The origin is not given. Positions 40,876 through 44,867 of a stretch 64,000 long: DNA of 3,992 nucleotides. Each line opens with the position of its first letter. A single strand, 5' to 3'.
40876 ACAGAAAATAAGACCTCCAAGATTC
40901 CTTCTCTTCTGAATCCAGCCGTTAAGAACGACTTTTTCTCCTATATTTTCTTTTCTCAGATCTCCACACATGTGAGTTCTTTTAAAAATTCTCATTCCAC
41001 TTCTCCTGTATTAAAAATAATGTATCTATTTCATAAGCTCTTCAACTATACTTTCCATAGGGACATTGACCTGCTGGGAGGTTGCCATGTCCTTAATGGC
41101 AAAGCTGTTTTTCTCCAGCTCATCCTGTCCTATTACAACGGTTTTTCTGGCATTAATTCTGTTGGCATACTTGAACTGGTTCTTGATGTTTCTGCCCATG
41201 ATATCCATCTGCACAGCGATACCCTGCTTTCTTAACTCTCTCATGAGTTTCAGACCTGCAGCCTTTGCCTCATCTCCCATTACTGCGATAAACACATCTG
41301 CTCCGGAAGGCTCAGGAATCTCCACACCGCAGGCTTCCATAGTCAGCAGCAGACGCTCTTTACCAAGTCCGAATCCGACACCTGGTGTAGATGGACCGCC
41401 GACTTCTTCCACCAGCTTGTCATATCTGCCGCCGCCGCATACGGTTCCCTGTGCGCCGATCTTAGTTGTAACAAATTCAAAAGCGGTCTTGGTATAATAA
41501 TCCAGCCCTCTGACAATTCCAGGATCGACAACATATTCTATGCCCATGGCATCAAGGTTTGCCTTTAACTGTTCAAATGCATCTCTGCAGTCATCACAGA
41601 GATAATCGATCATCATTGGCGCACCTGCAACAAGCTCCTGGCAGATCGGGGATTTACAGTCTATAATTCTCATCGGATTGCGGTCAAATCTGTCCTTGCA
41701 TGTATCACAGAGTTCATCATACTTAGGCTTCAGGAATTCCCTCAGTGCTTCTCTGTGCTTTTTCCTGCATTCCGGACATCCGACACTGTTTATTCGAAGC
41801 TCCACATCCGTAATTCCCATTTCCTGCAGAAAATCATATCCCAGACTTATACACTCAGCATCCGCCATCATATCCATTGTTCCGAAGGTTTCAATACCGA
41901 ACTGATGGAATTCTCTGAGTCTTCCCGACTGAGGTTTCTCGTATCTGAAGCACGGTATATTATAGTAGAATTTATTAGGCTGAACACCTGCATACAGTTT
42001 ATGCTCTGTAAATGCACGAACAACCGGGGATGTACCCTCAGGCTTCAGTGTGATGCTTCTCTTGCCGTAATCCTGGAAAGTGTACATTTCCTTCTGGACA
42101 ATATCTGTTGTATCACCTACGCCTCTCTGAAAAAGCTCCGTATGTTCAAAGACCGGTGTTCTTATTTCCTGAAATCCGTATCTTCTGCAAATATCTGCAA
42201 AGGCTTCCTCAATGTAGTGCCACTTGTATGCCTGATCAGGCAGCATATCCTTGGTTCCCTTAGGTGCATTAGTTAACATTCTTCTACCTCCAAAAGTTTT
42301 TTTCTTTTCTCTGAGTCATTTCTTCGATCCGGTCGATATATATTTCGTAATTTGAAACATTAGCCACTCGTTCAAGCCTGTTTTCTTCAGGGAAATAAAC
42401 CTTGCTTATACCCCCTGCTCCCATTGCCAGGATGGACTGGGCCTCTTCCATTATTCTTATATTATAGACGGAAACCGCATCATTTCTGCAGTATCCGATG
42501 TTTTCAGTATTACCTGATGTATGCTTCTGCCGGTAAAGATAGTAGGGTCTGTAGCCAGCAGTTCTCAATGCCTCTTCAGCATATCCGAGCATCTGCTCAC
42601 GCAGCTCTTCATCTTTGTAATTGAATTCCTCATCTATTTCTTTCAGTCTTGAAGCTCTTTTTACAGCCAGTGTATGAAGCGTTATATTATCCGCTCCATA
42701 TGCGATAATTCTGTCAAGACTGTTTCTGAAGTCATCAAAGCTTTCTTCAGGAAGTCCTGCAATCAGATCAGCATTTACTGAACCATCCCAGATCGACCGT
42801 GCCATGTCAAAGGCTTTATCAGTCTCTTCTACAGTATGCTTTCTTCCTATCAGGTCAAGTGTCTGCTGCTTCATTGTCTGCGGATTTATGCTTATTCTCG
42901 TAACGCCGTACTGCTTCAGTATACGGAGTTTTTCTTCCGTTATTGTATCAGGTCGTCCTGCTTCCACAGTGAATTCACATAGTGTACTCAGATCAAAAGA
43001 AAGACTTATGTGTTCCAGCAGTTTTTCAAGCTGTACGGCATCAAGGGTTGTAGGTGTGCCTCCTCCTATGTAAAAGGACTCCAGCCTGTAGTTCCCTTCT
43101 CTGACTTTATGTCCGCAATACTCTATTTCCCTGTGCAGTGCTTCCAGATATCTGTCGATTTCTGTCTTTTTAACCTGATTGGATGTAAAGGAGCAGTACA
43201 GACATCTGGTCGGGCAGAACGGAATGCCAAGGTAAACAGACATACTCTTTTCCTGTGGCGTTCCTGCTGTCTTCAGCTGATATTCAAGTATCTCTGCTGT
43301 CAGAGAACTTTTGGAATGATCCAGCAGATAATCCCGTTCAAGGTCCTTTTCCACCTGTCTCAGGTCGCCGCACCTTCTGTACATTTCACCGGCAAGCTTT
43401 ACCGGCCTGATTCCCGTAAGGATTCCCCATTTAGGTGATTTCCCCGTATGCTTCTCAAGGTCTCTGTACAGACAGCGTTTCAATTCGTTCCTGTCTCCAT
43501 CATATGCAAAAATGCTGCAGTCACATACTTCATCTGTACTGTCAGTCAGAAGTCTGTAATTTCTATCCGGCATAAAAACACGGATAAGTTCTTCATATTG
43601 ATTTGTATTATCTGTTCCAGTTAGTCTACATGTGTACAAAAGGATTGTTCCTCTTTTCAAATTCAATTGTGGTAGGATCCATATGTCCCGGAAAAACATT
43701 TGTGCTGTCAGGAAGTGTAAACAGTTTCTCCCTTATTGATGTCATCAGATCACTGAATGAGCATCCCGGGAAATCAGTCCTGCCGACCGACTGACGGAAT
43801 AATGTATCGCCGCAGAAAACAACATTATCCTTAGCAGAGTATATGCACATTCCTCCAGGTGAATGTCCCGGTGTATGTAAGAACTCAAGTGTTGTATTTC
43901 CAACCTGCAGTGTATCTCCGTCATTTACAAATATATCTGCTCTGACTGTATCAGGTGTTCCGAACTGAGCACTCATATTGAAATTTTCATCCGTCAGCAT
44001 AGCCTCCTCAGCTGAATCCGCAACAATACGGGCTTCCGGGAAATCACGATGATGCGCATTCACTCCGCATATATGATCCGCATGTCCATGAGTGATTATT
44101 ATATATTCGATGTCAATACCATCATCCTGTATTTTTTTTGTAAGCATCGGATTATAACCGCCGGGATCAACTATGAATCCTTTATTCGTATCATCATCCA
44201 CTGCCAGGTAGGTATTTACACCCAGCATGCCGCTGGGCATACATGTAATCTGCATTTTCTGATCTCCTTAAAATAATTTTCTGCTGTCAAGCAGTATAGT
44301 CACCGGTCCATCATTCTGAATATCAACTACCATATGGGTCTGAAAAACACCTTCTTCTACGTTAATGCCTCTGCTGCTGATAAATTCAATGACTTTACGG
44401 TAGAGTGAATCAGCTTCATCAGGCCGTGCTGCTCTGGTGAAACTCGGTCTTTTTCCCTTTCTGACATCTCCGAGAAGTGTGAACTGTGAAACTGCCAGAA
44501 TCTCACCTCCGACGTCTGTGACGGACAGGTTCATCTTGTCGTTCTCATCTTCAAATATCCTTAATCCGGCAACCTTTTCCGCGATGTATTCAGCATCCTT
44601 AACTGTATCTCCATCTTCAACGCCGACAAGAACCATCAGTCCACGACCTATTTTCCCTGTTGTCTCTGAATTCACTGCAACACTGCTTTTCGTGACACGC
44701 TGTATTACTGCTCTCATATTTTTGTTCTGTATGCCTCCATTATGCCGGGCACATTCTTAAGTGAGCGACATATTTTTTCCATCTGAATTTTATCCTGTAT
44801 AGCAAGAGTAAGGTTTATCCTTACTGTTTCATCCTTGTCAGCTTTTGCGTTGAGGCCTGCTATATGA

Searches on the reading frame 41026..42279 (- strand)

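Call 41: search_protein_families(library=ncbifam, proteins=[window:41026-42279:-], max_evalue=1e-10)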
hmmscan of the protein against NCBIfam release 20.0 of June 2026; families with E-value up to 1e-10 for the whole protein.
window:41026-42279:- (417 aa): 20 families
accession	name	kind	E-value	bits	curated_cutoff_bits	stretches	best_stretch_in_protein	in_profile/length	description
TIGR00442.1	hisS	equivalog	5.4e-157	522.9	286.75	1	5-407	2-405/406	histidine--tRNA ligase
TIGR00443.1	hisZ_biosyn_reg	equivalog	6.1e-52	176.7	271.65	1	10-313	1-311/314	ATP phosphoribosyltransferase regulatory subunit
NF008942.0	PRK12292.2-5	equivalog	1.3e-48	165.7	643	2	235-414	250-426/434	ATP phosphoribosyltransferase regulatory subunit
NF009085.0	PRK12420.1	equivalog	1.4e-46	159.7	540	2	229-412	240-423/426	histidine--tRNA ligase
NF008940.0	PRK12292.2-3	equivalog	7.8e-38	130.3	450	1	2-387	2-395/404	ATP phosphoribosyltransferase regulatory subunit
NF008941.0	PRK12292.2-4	equivalog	6.4e-37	127.4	447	2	5-168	9-167/393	ATP phosphoribosyltransferase regulatory subunit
NF008936.0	PRK12292.1-3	equivalog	3.8e-34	118.2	492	2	4-163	6-161/406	ATP phosphoribosyltransferase regulatory subunit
NF008953.0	PRK12295.1-6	equivalog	6.6e-30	104.3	384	1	22-167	14-152/384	ATP phosphoribosyltransferase regulatory subunit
NF008938.0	PRK12292.1-6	equivalog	9.3e-22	77.5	833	1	5-174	8-171/420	ATP phosphoribosyltransferase regulatory subunit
NF008945.0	PRK12292.3-3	equivalog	6.1e-21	74.9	409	1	5-159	2-148/368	ATP phosphoribosyltransferase regulatory subunit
NF008950.0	PRK12295.1-3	equivalog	6.2e-20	71.9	492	0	33-167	26-152/387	ATP phosphoribosyltransferase regulatory subunit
NF008939.0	PRK12292.2-1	equivalog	6.3e-19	68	335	0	6-158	6-153/391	ATP phosphoribosyltransferase regulatory subunit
NF008935.0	PRK12292.1-1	equivalog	5.6e-17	61.8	350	1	6-376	7-371/382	ATP phosphoribosyltransferase regulatory subunit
NF008943.0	PRK12292.3-1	equivalog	7.1e-17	61.5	690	0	5-158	26-171/403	ATP phosphoribosyltransferase regulatory subunit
NF009086.0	PRK12421.1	equivalog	7.6e-14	51.4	318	0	6-167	10-167/389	ATP phosphoribosyltransferase regulatory subunit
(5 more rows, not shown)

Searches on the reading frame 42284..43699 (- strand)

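Call 41: search_protein_families(library=ncbifam, proteins=[window:42284-43699:-], max_evalue=1e-10)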
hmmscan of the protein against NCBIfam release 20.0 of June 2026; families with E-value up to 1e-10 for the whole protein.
window:42284-43699:- (471 aa): 19 families
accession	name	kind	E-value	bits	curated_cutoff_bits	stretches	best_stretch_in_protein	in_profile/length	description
TIGR03994.1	rSAM_HemZ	equivalog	3.1e-152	507.4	321.4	1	70-467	1-399/401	coproporphyrinogen dehydrogenase HemZ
NF006060.0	PRK08207.1-3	equivalog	1.1e-119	400.3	653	1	54-466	52-469/477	coproporphyrinogen III oxidase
NF006064.0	PRK08207.2-2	equivalog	6.9e-115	384.7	504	1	61-468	59-458/465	coproporphyrinogen III oxidase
NF006061.0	PRK08207.1-4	equivalog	2.5e-113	379.5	702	1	74-466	93-490/501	coproporphyrinogen III oxidase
NF006063.0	PRK08207.2-1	equivalog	2.6e-99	333.2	1074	1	73-469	113-513/518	coproporphyrinogen III oxidase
NF006062.0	PRK08207.1-5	equivalog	6.7e-97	325.3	1007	1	72-467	69-469/476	coproporphyrinogen III oxidase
NF006066.0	PRK08207.2-5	equivalog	4.8e-92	309.2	1117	1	71-466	107-503/518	coproporphyrinogen III oxidase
NF006065.0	PRK08207.2-4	equivalog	7.4e-87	292.3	922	1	73-460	89-481/484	coproporphyrinogen III oxidase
NF006059.0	PRK08207.1-1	equivalog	7.5e-87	292.1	1012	1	81-466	98-488/496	coproporphyrinogen III oxidase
NF006067.1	PRK08208.1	equivalog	5.4e-47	160.7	380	1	149-395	32-274/427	STM4012 family radical SAM protein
TIGR04107.1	rSAM_HutW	equivalog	6e-45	153.8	400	1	145-430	32-307/419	heme anaerobic degradation radical SAM methyltransferase ChuW/HutW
TIGR00539.1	hemN_rel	equivalog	9.8e-45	153.2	205.4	1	153-436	1-266/361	radical SAM family heme chaperone HemW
TIGR00538.1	hemN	equivalog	1.8e-32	112.8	324.95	1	148-345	45-241/454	oxygen-independent coproporphyrinogen III oxidase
NF005133.0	PRK06582.1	equivalog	2.4e-31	109.1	597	1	150-433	9-277/390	coproporphyrinogen III oxidase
NF004567.0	PRK05904.1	equivalog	4.3e-29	101.8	355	1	151-367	5-215/353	coproporphyrinogen III oxidase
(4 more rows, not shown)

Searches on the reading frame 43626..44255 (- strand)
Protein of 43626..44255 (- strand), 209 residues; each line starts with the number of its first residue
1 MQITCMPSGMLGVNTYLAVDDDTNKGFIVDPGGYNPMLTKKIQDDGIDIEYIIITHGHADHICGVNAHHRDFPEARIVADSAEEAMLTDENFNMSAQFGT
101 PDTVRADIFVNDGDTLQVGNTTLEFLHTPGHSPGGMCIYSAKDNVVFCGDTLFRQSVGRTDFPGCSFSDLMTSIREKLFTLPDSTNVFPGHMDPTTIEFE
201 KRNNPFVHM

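Call 41: search_protein_families(library=ncbifam, proteins=[window:43626-44255:-], max_evalue=1e-10)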
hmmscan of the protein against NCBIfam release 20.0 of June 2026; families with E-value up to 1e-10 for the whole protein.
window:43626-44255:- (209 aa): 7 families
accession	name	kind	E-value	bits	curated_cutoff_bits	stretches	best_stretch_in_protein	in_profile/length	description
TIGR03413.1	GSH_gloB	equivalog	1.4e-26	93.4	200.8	1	17-191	13-164/248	hydroxyacylglutathione hydrolase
NF007597.0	PRK10241.1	equivalog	1e-20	74.1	421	1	16-191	14-165/251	hydroxyacylglutathione hydrolase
NF040641.1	bifunc_ST_SDO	equivalog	4.1e-18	65.5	625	1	40-191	193-342/423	bifunctional sulfur transferase/dioxygenase Blh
NF033105.1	bla_subclass_B3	equivalog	6.7e-17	61.6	240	1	37-139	47-154/257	subclass B3 metallo-beta-lactamase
NF012229.1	bla_class_B_core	domain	1.6e-16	60.7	100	1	35-138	38-136/139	metallo-beta-lactamase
NF000469.2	CAR_gen_B3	exception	1.9e-12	46.8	500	1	40-136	104-200/311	CAR family subclass B3 metallo-beta-lactamase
NF041804.1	MBL_fold_SolJ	exception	3.4e-12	46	350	1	10-192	15-179/224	solanimycin biosynthesis MBL-fold hydrolase SolJ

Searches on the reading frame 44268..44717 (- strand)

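Call 41: search_protein_families(library=ncbifam, proteins=[window:44268-44717:-], max_evalue=1e-10)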
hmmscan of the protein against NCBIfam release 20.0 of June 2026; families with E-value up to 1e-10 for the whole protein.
window:44268-44717:- (149 aa): 1 family
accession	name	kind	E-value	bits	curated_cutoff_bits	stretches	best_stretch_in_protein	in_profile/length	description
TIGR00256.1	TIGR00256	equivalog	7.8e-56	188.6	101.5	1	1-145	1-145/146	D-aminoacyl-tRNA deacylase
